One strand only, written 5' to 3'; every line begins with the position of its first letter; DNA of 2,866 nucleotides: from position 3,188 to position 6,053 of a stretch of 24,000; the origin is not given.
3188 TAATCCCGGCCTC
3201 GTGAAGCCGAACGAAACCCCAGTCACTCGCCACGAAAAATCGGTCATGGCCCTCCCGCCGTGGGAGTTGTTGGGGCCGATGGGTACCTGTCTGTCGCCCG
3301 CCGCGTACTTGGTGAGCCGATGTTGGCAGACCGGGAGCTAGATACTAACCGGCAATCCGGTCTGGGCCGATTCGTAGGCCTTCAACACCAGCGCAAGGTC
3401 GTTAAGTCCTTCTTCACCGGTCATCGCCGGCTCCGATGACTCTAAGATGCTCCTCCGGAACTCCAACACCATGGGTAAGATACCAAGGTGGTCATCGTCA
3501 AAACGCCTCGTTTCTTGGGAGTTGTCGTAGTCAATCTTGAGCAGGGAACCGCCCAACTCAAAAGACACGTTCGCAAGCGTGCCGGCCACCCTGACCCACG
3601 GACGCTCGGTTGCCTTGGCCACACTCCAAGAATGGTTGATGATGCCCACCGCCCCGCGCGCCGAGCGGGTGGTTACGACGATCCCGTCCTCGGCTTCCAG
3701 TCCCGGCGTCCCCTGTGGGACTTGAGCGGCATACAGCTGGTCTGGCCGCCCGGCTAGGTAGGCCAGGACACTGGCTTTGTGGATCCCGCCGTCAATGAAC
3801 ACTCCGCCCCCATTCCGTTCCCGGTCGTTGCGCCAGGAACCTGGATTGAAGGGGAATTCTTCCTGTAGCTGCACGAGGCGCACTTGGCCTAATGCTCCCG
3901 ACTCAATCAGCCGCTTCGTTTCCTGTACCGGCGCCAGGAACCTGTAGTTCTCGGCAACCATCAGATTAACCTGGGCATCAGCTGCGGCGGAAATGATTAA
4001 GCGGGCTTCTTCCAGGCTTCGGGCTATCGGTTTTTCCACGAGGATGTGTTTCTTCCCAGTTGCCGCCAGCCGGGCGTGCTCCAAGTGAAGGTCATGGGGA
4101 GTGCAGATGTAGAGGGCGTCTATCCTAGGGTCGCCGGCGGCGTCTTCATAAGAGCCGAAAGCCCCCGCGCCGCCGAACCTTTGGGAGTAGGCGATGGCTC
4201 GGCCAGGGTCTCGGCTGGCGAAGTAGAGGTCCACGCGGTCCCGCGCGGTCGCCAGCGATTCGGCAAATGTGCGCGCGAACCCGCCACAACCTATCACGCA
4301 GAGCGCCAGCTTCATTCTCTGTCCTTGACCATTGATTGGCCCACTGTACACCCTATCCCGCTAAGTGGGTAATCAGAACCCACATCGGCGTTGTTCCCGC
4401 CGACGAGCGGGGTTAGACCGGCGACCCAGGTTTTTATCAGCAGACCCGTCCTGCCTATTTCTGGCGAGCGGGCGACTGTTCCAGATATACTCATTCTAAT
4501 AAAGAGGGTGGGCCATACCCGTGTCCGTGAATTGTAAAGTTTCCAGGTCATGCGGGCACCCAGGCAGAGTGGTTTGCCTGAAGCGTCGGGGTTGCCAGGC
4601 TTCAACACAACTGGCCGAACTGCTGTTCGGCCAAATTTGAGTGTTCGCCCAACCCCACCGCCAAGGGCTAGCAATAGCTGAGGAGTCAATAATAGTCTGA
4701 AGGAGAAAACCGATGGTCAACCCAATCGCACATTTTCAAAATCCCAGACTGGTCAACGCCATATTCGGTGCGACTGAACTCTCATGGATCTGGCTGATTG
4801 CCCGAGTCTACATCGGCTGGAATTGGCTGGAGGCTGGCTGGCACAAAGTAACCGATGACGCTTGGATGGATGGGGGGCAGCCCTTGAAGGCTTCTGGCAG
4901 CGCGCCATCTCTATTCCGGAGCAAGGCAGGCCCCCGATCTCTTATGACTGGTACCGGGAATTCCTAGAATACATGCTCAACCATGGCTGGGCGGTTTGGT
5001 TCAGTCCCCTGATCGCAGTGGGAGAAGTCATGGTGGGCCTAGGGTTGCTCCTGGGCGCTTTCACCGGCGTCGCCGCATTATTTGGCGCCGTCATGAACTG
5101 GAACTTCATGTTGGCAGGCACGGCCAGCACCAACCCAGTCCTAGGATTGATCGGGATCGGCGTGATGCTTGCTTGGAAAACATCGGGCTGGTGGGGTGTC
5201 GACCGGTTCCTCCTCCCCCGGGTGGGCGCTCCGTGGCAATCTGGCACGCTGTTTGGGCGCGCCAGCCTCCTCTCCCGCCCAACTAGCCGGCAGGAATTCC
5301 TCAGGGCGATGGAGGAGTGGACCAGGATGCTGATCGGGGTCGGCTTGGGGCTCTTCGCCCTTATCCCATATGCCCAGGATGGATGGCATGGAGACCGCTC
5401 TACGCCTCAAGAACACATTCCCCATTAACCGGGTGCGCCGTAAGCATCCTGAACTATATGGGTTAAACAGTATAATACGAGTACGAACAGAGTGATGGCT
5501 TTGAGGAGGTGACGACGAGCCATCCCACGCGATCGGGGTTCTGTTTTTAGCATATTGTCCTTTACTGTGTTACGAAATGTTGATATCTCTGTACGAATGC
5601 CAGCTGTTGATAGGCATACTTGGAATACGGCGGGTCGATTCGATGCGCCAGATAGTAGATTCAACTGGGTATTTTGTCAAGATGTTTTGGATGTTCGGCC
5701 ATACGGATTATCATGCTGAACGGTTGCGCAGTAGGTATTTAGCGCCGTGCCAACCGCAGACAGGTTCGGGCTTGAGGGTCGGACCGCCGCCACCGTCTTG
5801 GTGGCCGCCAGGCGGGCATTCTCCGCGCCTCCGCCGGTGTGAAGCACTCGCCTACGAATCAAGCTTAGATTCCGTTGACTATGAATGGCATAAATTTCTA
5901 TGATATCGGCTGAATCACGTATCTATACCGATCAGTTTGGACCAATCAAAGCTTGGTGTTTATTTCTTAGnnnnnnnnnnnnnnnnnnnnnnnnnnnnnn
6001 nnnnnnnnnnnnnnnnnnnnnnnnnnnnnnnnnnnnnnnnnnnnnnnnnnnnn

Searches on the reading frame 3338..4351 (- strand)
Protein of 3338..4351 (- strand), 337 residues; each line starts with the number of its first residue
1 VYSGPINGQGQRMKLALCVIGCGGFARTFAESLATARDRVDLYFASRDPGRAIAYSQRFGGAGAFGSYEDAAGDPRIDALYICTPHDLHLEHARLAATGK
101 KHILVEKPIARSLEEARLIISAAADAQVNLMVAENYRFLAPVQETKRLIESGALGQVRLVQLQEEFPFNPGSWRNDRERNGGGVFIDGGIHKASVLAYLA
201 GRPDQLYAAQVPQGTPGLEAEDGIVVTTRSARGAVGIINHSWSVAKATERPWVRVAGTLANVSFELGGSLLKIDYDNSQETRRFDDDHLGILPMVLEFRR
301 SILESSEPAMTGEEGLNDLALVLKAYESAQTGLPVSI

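Call 3: search_protein_families(library=pfam, proteins=[window:3338-4351:-])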
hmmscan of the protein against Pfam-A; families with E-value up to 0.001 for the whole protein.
window:3338-4351:- (337 aa): 3 families
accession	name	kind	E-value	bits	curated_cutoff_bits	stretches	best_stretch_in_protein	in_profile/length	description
PF22725.1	GFO_IDH_MocA_C3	-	5.7e-21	75.2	27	1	142-260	1-121/124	GFO/IDH/MocA C-terminal domain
PF01408.29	GFO_IDH_MocA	-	4.7e-19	69.7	24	1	18-133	4-119/120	Oxidoreductase family, NAD-binding Rossmann fold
PF02894.22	GFO_IDH_MocA_C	-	2.8e-18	67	22.9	1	146-336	1-217/218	Oxidoreductase family, C-terminal alpha/beta domain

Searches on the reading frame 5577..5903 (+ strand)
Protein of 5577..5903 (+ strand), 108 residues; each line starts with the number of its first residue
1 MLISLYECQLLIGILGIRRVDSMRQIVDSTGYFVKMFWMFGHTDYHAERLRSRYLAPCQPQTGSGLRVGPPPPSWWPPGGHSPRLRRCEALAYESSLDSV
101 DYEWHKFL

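Call 3: search_protein_families(library=pfam, proteins=[window:5577-5903:+])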
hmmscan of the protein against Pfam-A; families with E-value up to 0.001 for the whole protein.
window:5577-5903:+ (108 aa): 0 families
